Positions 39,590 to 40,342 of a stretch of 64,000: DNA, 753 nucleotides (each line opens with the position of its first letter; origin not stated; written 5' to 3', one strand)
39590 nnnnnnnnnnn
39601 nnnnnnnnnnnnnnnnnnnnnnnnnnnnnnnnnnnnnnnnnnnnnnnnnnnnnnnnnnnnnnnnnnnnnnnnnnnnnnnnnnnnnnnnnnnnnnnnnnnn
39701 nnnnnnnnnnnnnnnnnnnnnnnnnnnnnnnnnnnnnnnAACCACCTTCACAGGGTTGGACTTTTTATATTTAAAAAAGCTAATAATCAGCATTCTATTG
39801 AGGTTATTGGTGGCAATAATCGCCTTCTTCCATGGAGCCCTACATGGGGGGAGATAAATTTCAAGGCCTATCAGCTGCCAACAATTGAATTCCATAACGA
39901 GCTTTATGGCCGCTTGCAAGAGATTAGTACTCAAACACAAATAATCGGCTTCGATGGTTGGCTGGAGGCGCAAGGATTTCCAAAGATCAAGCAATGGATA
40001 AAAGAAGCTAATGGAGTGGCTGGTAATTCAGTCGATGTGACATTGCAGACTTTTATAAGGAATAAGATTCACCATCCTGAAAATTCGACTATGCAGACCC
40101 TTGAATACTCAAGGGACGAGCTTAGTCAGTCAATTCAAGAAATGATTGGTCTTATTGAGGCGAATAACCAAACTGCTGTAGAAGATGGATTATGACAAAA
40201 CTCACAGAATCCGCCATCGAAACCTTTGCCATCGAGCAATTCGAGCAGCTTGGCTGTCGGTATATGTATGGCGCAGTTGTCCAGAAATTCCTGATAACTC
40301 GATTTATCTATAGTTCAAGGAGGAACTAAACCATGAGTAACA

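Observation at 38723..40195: Intact ABC/OLD-type ATPase with a C-terminal RNxxxH (HEPN-like) domain in the PrrC position of a type I R-M operon: candidate R-M-linked abortive-infection nuclease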

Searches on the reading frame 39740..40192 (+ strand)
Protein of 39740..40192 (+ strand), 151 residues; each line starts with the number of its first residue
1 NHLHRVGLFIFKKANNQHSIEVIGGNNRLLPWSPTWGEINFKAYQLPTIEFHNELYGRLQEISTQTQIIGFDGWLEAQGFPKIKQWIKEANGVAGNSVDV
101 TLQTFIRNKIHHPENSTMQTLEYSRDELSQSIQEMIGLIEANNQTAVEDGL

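Call 12: search_protein_families(library=pfam, proteins=[window:39740-40192:+], max_evalue=10)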
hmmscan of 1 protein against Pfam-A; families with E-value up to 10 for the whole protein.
seq(151 aa): 3 families
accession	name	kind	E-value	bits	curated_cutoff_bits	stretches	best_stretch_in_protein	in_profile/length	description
PF24033.1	DUF7342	-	0.041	14.3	31.6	1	81-149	17-84/150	Family of unknown function (DUF7342)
PF23729.2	Spectrin_Dys-1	-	0.051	14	27.6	1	82-141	6-57/90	Dystrophin-1-like, spectrin repeat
PF21728.3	PADR1_N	-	0.22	12.4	25.7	1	121-147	15-43/60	PADR1, N-terminal helical domain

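Call 14: search_solved_structures(query=A2, max_evalue=10, show_alignments=3)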
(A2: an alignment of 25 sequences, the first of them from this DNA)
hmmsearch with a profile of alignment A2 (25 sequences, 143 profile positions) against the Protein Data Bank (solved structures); distinct sequences matched with E-value up to 10: 2.
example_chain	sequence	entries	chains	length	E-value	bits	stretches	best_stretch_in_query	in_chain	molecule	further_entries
5m1j_A1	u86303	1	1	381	0.37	13.9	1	51-123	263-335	Protein DOM34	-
2vgm_A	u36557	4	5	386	0.38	13.9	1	51-123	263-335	DOM34 | Protein DOM34 | Dom34p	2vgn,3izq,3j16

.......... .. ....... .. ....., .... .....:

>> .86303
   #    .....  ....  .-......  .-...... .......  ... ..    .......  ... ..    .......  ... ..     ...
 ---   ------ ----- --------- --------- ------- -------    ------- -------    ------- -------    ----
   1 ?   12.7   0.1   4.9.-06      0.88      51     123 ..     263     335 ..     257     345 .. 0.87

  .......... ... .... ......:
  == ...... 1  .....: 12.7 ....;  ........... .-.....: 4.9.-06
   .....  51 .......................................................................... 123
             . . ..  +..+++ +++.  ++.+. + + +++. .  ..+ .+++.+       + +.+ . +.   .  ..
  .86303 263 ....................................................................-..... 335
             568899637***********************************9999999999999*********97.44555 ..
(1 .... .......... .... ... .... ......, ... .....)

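Call 22: predict_structure(alignment_id=A2)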
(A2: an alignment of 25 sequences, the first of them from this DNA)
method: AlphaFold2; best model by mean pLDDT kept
length: 151 residues; sequences in the alignment: 25
mean_pLDDT: 89.2   pTM: 0.83
mean pLDDT of the five models: 89.2, 88.7, 88.1, 87.4, 85.3
residues with pLDDT >= 90: 95; 70-90: 40; 50-70: 14; < 50: 2
segments of 3 or more residues with pLDDT < 50: none
pLDDT, mean of each block of 10 residues (from residue 1): 71 86 76 86 91 96 95 98 96 95 98 94 97 97 65 39
secondary structure, 60 per line:
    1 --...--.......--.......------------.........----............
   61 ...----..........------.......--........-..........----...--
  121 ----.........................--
elements in order: E8-14 E17-23 H36-44 H49-63 H68-77 E84-90 E93-100 H102-111 H125-149

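Call 27: fold_search(model_id=the predicted structure, library=pdb)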
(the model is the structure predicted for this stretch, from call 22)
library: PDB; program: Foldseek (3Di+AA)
matches with E <= 10: 292; with E <= 0.001: 0
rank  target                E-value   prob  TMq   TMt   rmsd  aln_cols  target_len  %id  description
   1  7qca_SF0              2.1e-01  0.09  0.16  0.12  15.6       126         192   16  Spraguea lophii ribosome (released 2022-11-30)
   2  8ip8_ka               3.1e-01  0.09  0.15  0.13  15.2       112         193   12  Wheat 80S ribosome stalled on AUG-Stop boron dependently (released 2024-02-21)
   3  8cf1_G                3.3e-01  0.08  0.19  0.19  14.5       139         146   14  Tetracycline bound to the 30S head (released 2023-07-26)
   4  4v4n_BH               3.9e-01  0.05  0.14  0.11  16.8       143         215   12  Structure of the Methanococcus jannaschii ribosome-SecYEBeta channel complex (released 2014-07-09)
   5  4v61_AG               4.4e-01  0.08  0.16  0.16  12.6       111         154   14  Homology model for the Spinach chloroplast 30S subunit fitted to 9.4A cryo-EM map of the 70S chlororibosome. (released 2014-07-09)
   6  8csr_F                4.4e-01  0.06  0.14  0.11  15.5       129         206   13  Human mitochondrial small subunit assembly intermediate (State C) (released 2022-12-14)
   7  7zhg_H                4.7e-01  0.08  0.15  0.11  12.7       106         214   15  High-resolution cryo-EM structure of Pyrococcus abyssi 30S ribosomal subunit bound to mRNA and initiator tRNA anticodo (released 2022-06-29)
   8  2zqm                  4.7e-01  0.07  0.15  0.19  19.1       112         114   14  Crystal structure of the prefoldin beta subunit from Thermococcus strain KS-1 (released 2008-08-26)
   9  9r9o_SF               5.3e-01  0.07  0.15  0.12  15.2       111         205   10  Yeast 80S with nascent chain in complex with Ssb1-ADP in the S1 state (released 2025-12-24)
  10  2zdi_A                5.7e-01  0.08  0.15  0.22  16.6        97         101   15  Crystal structure of Prefoldin from Pyrococcus horikoshii OT3 (released 2008-02-05)
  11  6tmf_I                6.0e-01  0.08  0.17  0.13  12.3       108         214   17  Structure of an archaeal ABCE1-bound ribosomal post-splitting complex (released 2020-02-12)
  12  8fmw_G                6.4e-01  0.11  0.18  0.18  11.9        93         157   10  The structure of a hibernating ribosome in the Lyme disease pathogen (released 2023-11-08)
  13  1fxk_A                6.8e-01  0.08  0.18  0.24  17.4       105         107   16  CRYSTAL STRUCTURE OF ARCHAEAL PREFOLDIN (GIMC). (released 2000-12-06)
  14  1fxk_B                7.3e-01  0.08  0.18  0.23  17.7       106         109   16  CRYSTAL STRUCTURE OF ARCHAEAL PREFOLDIN (GIMC). (released 2000-12-06)
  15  9gup_H                7.7e-01  0.07  0.19  0.19  13.5       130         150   15  30S mRNA delivery complex (open head) (released 2024-11-20)
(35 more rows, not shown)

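Call 42: search_protein_representatives(alignment_id=A2)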
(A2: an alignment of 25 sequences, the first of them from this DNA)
Query: 25 sequences, 143 profile positions. Proteins with E-value up to 0.001 (for the whole library): 933; up to 1e-10: 459; up to 1e-30: 63. The best 150 are listed.
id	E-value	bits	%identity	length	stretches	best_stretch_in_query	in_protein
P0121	5.2e-60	217.8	-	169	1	2-141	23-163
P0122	5.0e-56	204.9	-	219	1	2-139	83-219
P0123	1.1e-55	203.7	-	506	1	3-140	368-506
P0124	2.9e-51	189.4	-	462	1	4-140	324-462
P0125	1.8e-50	186.9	-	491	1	3-139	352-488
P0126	4.9e-50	185.4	-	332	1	2-140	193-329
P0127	2.1e-49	183.4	-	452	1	5-141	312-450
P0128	8.7e-48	178.1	-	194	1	4-141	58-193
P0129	5.8e-46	172.2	-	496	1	2-141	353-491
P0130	6.7e-46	172.0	-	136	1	10-141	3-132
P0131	2.9e-45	169.9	-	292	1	2-139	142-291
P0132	1.1e-44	168.1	-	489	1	3-139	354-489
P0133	8.5e-44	165.2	-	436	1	6-139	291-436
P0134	2.4e-43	163.8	-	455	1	8-139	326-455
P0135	1.7e-42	160.9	-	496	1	6-140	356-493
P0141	6.2e-38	146.2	-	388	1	5-141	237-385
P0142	7.0e-38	146.0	-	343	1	3-139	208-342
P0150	6.7e-36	139.6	-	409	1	4-129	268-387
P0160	1.8e-34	134.9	-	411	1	8-141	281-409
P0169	1.5e-33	132.0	-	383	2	27-142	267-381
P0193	1.5e-29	119.0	-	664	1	39-140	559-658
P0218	6.2e-28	113.8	-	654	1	39-141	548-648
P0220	1.1e-27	112.9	-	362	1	7-138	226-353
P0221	1.2e-27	112.8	-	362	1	7-141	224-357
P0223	1.5e-27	112.6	-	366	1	34-139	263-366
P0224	2.5e-27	111.8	-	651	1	39-139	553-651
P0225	3.1e-27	111.5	-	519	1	32-142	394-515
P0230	1.0e-26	109.8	-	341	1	8-140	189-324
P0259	5.7e-24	100.9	-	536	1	17-138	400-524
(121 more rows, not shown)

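Call 44: search_protein_families(library=pfam, proteins=[P0193, P0218, P0224, P0259, P0225], max_evalue=0.01)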
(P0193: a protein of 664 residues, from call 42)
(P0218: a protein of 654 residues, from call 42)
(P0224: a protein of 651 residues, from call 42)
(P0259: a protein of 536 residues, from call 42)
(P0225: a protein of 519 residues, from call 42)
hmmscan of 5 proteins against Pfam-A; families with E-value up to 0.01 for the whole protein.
P0193 (664 aa): 2 families
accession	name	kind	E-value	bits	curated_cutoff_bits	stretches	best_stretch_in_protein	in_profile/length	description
PF13175.12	AAA_15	-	5.1e-16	59.7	32.1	1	439-515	305-374/374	AAA ATPase domain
PF13304.12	AAA_21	-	3.1e-13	50.9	27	2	465-515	261-303/304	AAA domain, putative AbiEii toxin, Type IV TA system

P0218 (654 aa): 2 families
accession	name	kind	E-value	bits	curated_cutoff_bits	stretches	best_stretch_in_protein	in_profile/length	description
PF13304.12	AAA_21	-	8.3e-17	62.6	27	1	346-503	166-303/304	AAA domain, putative AbiEii toxin, Type IV TA system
PF13175.12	AAA_15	-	4.3e-14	53.4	32.1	1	423-503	302-374/374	AAA ATPase domain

P0224 (651 aa): 2 families
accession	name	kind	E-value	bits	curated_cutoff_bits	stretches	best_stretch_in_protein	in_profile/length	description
PF13304.12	AAA_21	-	4.9e-16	60.1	27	2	342-509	155-303/304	AAA domain, putative AbiEii toxin, Type IV TA system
PF13175.12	AAA_15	-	1.1e-14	55.3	32.1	1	82-509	21-374/374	AAA ATPase domain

P0259 (536 aa): 8 families
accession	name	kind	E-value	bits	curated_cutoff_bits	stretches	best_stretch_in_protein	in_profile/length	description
PF13175.12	AAA_15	-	2.9e-84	284.3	32.1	1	1-386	1-374/374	AAA ATPase domain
PF13304.12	AAA_21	-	3.4e-17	63.9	27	2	202-384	159-301/304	AAA domain, putative AbiEii toxin, Type IV TA system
PF11398.14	DUF2813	-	2.3e-10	40.8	21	2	1-80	1-79/372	Protein of unknown function (DUF2813)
PF13476.12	AAA_23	-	4.4e-10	41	27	1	5-254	1-177/201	AAA domain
PF02463.25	SMC_N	-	1e-09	38.6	40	1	3-402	2-217/220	RecF/RecN/SMC N terminal domain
PF00005.33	ABC_tran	-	1.8e-05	25.8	25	1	19-155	7-93/137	ABC transporter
PF13555.12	AAA_29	-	0.00024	21.2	27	1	5-47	3-46/61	P-loop containing region of AAA domain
PF13514.12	AAA_27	-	0.00049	20.2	22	1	1-47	1-50/206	AAA domain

P0225 (519 aa): 5 families
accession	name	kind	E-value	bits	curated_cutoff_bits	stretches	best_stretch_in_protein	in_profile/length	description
PF13175.12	AAA_15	-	1.2e-30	107.8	32.1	1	1-355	1-373/374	AAA ATPase domain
PF13304.12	AAA_21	-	1.2e-17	65.4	27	1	32-355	1-302/304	AAA domain, putative AbiEii toxin, Type IV TA system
PF13476.12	AAA_23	-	1.5e-11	45.8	27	1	5-128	1-87/201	AAA domain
PF02463.25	SMC_N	-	7.8e-11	42.2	40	2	3-54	2-48/220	RecF/RecN/SMC N terminal domain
PF13514.12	AAA_27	-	0.005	16.9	22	1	1-54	1-50/206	AAA domain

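Call 48: fold_search(model_id=the predicted structure, library=viral)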
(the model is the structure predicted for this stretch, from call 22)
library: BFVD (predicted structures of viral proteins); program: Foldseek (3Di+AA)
matches with E <= 10: 340; with E <= 0.001: 0
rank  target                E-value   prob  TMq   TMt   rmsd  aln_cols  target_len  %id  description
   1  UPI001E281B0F         2.0e-01  0.07  0.16  0.12  22.9       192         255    4  (no name look-up for this kind of identifier)
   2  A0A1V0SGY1            2.4e-01  0.07  0.13  0.16  16.9       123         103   10  Uncharacterized protein [Hokovirus HKV1]
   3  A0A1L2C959            3.7e-01  0.08  0.18  0.14  13.0       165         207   10  DNA endonuclease I-HmuI [Pseudomonas phage ZC03]
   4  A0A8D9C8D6            5.0e-01  0.18  0.23  0.34  11.3       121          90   12  Uncharacterized protein [uncultured marine phage]
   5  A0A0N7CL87            5.0e-01  0.07  0.17  0.19  15.4       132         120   11  Coat protein (Fragment) [Fig latent virus 1]
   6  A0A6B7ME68            5.3e-01  0.09  0.14  0.25   8.9        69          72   20  (no name in the UniProt tables at hand)
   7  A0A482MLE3            5.3e-01  0.08  0.24  0.22  12.9       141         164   14  Tail tape measure protein [Burkholderia phage BcepSauron]
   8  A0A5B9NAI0            6.8e-01  0.14  0.18  0.31  12.7       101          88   16  Uncharacterized protein [Escherichia phage Mangalitsa]
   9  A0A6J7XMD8            6.8e-01  0.08  0.19  0.22  26.2       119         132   12  Uncharacterized protein [uncultured Caudovirales phage]
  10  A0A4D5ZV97            7.7e-01  0.05  0.12  0.19  12.3        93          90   14  (no name in the UniProt tables at hand)
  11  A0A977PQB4            8.1e-01  0.05  0.11  0.12  11.1        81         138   11  (no name in the UniProt tables at hand)
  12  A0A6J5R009            8.7e-01  0.04  0.19  0.07  17.3       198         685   12  Uncharacterized protein [uncultured Caudovirales phage]
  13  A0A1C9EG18            9.2e-01  0.08  0.23  0.27  15.3       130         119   11  (no name in the UniProt tables at hand)
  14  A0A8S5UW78            9.2e-01  0.05  0.16  0.18  15.2       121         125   12  Uncharacterized protein [Siphoviridae sp. ctgaU3]
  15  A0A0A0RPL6            9.2e-01  0.03  0.13  0.14  13.8       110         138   12  Uncharacterized protein [Bacillus phage Moonbeam]
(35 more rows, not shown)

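Call 68: search_protein_families(library=pfam, alignment_id=A2, max_evalue=10)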
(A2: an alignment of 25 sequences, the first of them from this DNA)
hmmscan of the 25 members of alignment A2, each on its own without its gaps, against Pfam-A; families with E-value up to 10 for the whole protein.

A. member 1, seq(151 aa): 3 families
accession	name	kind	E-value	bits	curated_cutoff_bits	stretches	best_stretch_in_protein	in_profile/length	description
PF24033.1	DUF7342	-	0.041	14.3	31.6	1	81-149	17-84/150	Family of unknown function (DUF7342)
PF23729.2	Spectrin_Dys-1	-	0.051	14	27.6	1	82-141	6-57/90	Dystrophin-1-like, spectrin repeat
PF21728.3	PADR1_N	-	0.22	12.4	25.7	1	121-147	15-43/60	PADR1, N-terminal helical domain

B. families by the number of members that match (of 25 scanned): 16 families
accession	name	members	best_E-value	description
PF09640.15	DUF2027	5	0.0043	Domain of unknown function (DUF2027)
PF24033.1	DUF7342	3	0.004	Family of unknown function (DUF7342)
PF09409.15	PUB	2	0.024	PUB domain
PF23729.2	Spectrin_Dys-1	2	0.051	Dystrophin-1-like, spectrin repeat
PF09637.15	Med18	1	0.0027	Med18 protein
PF13475.11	DUF4116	1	0.0052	Domain of unknown function (DUF4116)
PF16158.11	N_BRCA1_IG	1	0.0055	Ig-like domain from next to BRCA1 gene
PF10017.15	Methyltransf_33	1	0.034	Histidine-specific methyltransferase, SAM-dependent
PF12674.12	Zn_ribbon_2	1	0.072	Putative zinc ribbon domain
PF18771.7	APOBEC3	1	0.09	APOBEC3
PF10281.14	Ish1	1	0.09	Putative nuclear envelope organisation protein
PF24528.1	Ig_ADGRF3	1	0.1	Adhesion G-protein coupled receptor F3-like, Ig-like domain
PF09130.16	DUF1932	1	0.12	Domain of unknown function (DUF1932)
PF18735.6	HEPN_RiboL-PSP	1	0.16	RiboL-PSP-HEPN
PF19561.4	DUF6083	1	0.17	Family of unknown function (DUF6083)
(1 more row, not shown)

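Call 81: search_protein_families(library=pfam, proteins=[P0220, P0221, P0223, P0169, P0141, P0150, P0160, P0126, P0142, P0230], max_evalue=0.001)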
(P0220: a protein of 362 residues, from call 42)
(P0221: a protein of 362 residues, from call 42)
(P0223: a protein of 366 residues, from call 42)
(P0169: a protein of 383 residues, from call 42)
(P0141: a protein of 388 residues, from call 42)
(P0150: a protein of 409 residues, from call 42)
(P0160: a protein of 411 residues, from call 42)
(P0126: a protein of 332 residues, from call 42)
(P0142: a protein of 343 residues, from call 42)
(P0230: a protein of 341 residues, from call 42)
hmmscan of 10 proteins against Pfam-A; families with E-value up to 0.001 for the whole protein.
P0220 (362 aa): 2 families
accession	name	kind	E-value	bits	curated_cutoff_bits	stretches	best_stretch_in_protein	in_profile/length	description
PF13304.12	AAA_21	-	5.4e-16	60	27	1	127-218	205-303/304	AAA domain, putative AbiEii toxin, Type IV TA system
PF13175.12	AAA_15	-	1.5e-12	48.3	32.1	1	160-217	308-373/374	AAA ATPase domain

P0221 (362 aa): 2 families
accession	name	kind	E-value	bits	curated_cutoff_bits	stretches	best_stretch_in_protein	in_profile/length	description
PF13304.12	AAA_21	-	5.3e-08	33.7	27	1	128-214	223-303/304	AAA domain, putative AbiEii toxin, Type IV TA system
PF13175.12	AAA_15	-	7.5e-08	32.8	32.1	1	105-213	255-373/374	AAA ATPase domain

P0223 (366 aa): 2 families
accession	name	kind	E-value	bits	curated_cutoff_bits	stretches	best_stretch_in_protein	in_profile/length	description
PF13304.12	AAA_21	-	1.9e-12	48.3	27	1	25-224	126-303/304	AAA domain, putative AbiEii toxin, Type IV TA system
PF13175.12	AAA_15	-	8.5e-10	39.2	32.1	1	162-224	320-374/374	AAA ATPase domain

P0169 (383 aa): 3 families
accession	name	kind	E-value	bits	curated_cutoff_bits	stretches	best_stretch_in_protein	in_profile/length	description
PF13175.12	AAA_15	-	3e-25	90.1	32.1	2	75-236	220-374/374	AAA ATPase domain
PF13304.12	AAA_21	-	4.8e-18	66.7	27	1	138-237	220-304/304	AAA domain, putative AbiEii toxin, Type IV TA system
PF11398.14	DUF2813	-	8.4e-06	25.8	21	0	21-77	17-73/372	Protein of unknown function (DUF2813)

P0141 (388 aa): 4 families
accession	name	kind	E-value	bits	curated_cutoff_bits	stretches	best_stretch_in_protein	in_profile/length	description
PF13175.12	AAA_15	-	6.6e-19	69.2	32.1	1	55-228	214-373/374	AAA ATPase domain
PF13304.12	AAA_21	-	4.8e-11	43.7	27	1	136-228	210-302/304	AAA domain, putative AbiEii toxin, Type IV TA system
PF02463.25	SMC_N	-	1.1e-05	25.5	40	1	117-234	135-207/220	RecF/RecN/SMC N terminal domain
PF13166.12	AAA_13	-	0.00015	21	36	1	91-233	432-578/713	AAA domain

P0150 (409 aa): 3 families
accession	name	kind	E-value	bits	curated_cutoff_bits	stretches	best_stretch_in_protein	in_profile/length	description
PF13175.12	AAA_15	-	1.4e-22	81.3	32.1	1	44-260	173-373/374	AAA ATPase domain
PF13304.12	AAA_21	-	4.9e-11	43.7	27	1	189-260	232-302/304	AAA domain, putative AbiEii toxin, Type IV TA system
PF02463.25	SMC_N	-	3.6e-05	23.7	40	1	173-270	115-209/220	RecF/RecN/SMC N terminal domain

P0160 (411 aa): 5 families
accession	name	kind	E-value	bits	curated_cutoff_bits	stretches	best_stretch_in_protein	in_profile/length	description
PF13175.12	AAA_15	-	1.3e-26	94.6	32.1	2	157-270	257-373/374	AAA ATPase domain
PF13304.12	AAA_21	-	3.1e-17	64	27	1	32-270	1-302/304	AAA domain, putative AbiEii toxin, Type IV TA system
PF13476.12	AAA_23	-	4.4e-06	27.9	27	1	5-158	1-127/201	AAA domain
PF02463.25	SMC_N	-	2.5e-05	24.2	40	0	2-274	1-205/220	RecF/RecN/SMC N terminal domain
PF11398.14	DUF2813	-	0.0003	20.7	21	0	224-267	280-321/372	Protein of unknown function (DUF2813)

P0126 (332 aa): 2 families
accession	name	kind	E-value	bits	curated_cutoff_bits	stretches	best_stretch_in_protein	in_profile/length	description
PF13175.12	AAA_15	-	5.4e-21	76.1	32.1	1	46-189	223-374/374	AAA ATPase domain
PF13304.12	AAA_21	-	8.9e-11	42.8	27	1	84-189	220-303/304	AAA domain, putative AbiEii toxin, Type IV TA system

P0142 (343 aa): 2 families
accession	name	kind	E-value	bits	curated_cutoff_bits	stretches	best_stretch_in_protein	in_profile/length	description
PF13304.12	AAA_21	-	2.2e-16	61.2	27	1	68-203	156-303/304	AAA domain, putative AbiEii toxin, Type IV TA system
PF13175.12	AAA_15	-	5e-13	49.8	32.1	1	39-202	212-373/374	AAA ATPase domain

P0230 (341 aa): 3 families
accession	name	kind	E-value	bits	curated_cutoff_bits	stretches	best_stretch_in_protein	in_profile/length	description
PF13175.12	AAA_15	-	7e-20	72.4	32.1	1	23-178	223-373/374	AAA ATPase domain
PF13304.12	AAA_21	-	1.7e-14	55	27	1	109-179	239-303/304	AAA domain, putative AbiEii toxin, Type IV TA system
PF02463.25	SMC_N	-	0.00037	20.4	40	1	117-185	146-208/220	RecF/RecN/SMC N terminal domain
